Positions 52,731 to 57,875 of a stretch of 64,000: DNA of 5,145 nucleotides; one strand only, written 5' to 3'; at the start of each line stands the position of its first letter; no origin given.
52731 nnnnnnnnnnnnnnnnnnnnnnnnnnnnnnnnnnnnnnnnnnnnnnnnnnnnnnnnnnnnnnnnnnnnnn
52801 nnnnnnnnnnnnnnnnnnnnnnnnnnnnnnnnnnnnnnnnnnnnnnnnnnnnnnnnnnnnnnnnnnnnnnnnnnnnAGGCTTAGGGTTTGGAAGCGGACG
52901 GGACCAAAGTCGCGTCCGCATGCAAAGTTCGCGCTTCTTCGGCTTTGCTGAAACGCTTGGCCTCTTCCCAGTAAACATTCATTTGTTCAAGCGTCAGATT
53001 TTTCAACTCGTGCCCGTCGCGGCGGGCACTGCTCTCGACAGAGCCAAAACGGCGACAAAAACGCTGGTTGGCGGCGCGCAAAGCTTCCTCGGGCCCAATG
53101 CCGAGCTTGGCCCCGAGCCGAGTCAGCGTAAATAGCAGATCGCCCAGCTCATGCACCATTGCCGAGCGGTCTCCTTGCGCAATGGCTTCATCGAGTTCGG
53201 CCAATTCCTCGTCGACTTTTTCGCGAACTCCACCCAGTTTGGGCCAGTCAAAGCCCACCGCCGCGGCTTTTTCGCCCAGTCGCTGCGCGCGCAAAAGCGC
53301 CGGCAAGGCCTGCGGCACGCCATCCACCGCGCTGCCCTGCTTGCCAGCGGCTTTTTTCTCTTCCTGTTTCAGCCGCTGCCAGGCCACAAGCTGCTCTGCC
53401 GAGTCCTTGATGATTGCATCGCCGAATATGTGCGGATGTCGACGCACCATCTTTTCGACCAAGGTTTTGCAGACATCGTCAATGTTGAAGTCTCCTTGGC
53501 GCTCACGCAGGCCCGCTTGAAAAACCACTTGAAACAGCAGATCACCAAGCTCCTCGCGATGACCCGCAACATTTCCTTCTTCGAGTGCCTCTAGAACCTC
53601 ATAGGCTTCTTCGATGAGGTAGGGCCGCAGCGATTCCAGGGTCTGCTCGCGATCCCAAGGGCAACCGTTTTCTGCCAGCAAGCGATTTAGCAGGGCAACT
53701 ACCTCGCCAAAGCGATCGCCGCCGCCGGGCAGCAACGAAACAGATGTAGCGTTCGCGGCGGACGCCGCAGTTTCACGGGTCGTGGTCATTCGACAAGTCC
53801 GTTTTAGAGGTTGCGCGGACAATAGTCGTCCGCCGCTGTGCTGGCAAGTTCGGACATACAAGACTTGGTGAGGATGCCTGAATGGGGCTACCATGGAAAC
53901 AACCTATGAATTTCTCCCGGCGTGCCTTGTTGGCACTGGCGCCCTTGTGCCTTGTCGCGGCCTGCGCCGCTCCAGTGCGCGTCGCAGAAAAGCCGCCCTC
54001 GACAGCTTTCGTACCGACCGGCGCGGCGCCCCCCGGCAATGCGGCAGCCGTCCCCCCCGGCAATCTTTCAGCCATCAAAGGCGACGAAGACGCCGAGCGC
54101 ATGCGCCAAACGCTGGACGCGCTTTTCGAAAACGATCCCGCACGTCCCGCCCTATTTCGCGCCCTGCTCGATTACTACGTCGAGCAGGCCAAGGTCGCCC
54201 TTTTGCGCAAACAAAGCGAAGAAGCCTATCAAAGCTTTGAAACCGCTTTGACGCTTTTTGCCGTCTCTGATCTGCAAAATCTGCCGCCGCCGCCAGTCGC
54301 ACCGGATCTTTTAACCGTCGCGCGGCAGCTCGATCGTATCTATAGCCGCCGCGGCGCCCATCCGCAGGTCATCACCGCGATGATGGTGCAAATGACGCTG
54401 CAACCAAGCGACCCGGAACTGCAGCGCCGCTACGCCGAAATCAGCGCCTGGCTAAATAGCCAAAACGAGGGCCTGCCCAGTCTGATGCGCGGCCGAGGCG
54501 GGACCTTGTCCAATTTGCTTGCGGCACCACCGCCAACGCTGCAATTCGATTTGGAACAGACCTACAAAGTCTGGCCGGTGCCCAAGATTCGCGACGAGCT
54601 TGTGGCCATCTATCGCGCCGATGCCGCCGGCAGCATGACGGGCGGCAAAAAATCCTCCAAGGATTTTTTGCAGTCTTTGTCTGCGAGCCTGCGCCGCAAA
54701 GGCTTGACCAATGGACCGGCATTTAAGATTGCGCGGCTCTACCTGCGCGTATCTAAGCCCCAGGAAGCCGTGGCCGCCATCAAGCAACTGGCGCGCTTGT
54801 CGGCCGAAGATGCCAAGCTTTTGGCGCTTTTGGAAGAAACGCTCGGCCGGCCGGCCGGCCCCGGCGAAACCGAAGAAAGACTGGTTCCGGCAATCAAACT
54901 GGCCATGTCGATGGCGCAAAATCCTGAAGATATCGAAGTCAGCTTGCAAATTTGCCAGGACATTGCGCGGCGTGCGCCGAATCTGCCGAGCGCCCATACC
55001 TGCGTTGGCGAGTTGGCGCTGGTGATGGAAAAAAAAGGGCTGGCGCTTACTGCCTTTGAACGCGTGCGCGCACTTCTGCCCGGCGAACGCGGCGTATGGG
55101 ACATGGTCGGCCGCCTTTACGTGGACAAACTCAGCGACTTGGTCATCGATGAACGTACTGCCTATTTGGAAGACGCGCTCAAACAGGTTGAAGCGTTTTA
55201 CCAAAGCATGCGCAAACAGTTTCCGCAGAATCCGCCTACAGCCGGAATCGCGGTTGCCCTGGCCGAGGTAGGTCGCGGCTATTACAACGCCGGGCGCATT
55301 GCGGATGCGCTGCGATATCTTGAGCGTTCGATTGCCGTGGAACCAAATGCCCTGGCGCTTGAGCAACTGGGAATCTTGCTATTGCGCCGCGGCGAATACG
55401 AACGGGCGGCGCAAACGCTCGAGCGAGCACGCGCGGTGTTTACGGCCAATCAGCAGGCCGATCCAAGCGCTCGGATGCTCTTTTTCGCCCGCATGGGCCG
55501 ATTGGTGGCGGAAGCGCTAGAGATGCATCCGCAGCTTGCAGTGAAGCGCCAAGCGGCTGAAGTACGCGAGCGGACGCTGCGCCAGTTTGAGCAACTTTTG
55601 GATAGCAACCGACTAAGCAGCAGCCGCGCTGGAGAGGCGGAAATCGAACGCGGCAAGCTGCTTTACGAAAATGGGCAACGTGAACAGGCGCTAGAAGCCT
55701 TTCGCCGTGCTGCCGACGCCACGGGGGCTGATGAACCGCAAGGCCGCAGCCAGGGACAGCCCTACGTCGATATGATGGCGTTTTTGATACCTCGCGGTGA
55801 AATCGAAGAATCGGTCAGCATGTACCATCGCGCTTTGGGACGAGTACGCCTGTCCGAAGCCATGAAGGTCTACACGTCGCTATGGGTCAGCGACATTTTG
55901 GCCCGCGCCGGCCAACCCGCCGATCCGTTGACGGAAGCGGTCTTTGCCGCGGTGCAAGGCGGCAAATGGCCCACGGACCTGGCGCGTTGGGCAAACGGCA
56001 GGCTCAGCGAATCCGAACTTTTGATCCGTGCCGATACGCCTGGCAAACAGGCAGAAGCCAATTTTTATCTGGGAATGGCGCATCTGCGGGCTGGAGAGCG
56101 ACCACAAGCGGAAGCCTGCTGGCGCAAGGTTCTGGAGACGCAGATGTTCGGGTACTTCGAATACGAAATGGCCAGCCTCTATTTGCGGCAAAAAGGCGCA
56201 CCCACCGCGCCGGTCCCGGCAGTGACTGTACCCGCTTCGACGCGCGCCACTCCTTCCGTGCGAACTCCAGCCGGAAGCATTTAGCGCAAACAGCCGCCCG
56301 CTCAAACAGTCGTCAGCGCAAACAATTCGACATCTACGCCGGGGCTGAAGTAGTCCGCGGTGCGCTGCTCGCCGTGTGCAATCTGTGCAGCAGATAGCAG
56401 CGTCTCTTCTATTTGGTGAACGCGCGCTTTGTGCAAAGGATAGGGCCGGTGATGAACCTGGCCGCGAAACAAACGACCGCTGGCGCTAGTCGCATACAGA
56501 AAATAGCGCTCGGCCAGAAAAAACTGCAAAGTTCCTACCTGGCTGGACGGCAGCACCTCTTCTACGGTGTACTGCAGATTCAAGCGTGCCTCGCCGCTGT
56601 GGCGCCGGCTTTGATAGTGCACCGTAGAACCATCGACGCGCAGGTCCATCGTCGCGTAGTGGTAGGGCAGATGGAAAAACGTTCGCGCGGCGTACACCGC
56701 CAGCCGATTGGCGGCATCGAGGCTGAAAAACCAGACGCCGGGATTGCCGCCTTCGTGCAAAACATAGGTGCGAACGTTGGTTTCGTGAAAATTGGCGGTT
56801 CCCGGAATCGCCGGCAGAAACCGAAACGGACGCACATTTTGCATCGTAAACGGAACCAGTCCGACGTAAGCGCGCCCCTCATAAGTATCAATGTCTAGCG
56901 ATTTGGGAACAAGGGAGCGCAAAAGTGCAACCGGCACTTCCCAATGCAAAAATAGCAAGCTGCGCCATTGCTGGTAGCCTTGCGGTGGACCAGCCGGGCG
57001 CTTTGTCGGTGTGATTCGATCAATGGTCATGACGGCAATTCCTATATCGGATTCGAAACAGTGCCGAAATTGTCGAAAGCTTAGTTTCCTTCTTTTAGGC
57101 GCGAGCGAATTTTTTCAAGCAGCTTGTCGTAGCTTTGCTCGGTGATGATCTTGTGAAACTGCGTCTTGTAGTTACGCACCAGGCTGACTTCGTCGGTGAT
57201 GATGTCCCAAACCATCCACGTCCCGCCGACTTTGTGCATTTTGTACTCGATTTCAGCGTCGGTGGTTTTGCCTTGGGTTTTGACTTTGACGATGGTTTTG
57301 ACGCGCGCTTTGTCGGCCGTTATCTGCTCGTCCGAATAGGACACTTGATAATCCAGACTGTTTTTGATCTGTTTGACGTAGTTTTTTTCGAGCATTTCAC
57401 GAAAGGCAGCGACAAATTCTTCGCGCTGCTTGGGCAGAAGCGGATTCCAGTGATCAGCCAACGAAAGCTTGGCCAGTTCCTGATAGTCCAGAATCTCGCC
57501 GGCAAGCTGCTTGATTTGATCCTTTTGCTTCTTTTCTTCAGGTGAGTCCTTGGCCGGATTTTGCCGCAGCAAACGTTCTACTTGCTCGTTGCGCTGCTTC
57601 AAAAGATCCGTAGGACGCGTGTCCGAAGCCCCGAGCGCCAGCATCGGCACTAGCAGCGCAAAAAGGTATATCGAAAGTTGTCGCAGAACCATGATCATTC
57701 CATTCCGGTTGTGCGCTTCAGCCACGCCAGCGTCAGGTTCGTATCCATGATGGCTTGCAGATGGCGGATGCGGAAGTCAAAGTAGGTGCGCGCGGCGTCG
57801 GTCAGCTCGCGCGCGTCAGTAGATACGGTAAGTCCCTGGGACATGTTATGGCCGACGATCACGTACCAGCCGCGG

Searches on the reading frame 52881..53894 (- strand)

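Call 31: search_protein_families(library=pfam, proteins=[window:52881-53894:-], max_evalue=0.0001)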
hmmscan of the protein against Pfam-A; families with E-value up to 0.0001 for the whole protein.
window:52881-53894:- (337 aa): 2 families
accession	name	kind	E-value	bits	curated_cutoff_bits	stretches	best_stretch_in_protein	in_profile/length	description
PF03819.22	MazG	-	8.3e-34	116.1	22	2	84-157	1-74/74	MazG nucleotide pyrophosphohydrolase domain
PF01503.22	PRA-PH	-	3.5e-14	53.4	21.3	1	223-278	30-85/86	Phosphoribosyl-ATP pyrophosphohydrolase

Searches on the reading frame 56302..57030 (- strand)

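Call 32: search_protein_families(library=pfam, proteins=[window:56302-57030:-], max_evalue=0.0001)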
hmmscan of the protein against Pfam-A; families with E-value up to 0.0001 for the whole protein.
window:56302-57030:- (242 aa): 2 families
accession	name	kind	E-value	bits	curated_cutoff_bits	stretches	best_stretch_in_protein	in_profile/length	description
PF09844.14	DUF2071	-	3.9e-69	232.9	27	1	20-233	2-212/212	Uncharacterized conserved protein (COG2071)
PF06314.16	ADC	-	9.3e-10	38.8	29.8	1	7-162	7-147/238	Acetoacetate decarboxylase (ADC)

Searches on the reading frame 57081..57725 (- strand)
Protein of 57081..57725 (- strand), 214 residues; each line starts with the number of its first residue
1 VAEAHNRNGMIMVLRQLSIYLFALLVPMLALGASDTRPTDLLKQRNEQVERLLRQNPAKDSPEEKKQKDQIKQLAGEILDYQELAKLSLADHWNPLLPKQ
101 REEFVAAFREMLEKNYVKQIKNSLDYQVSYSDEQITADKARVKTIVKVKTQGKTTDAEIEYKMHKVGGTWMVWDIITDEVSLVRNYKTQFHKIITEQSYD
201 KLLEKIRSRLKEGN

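Call 32: search_protein_families(library=pfam, proteins=[window:57081-57725:-], max_evalue=0.0001)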
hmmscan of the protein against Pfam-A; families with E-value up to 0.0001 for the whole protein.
window:57081-57725:- (214 aa): 1 family
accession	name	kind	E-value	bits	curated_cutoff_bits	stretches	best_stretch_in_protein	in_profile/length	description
PF05494.18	MlaC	-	3.6e-34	118.4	26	1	46-207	4-165/166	MlaC protein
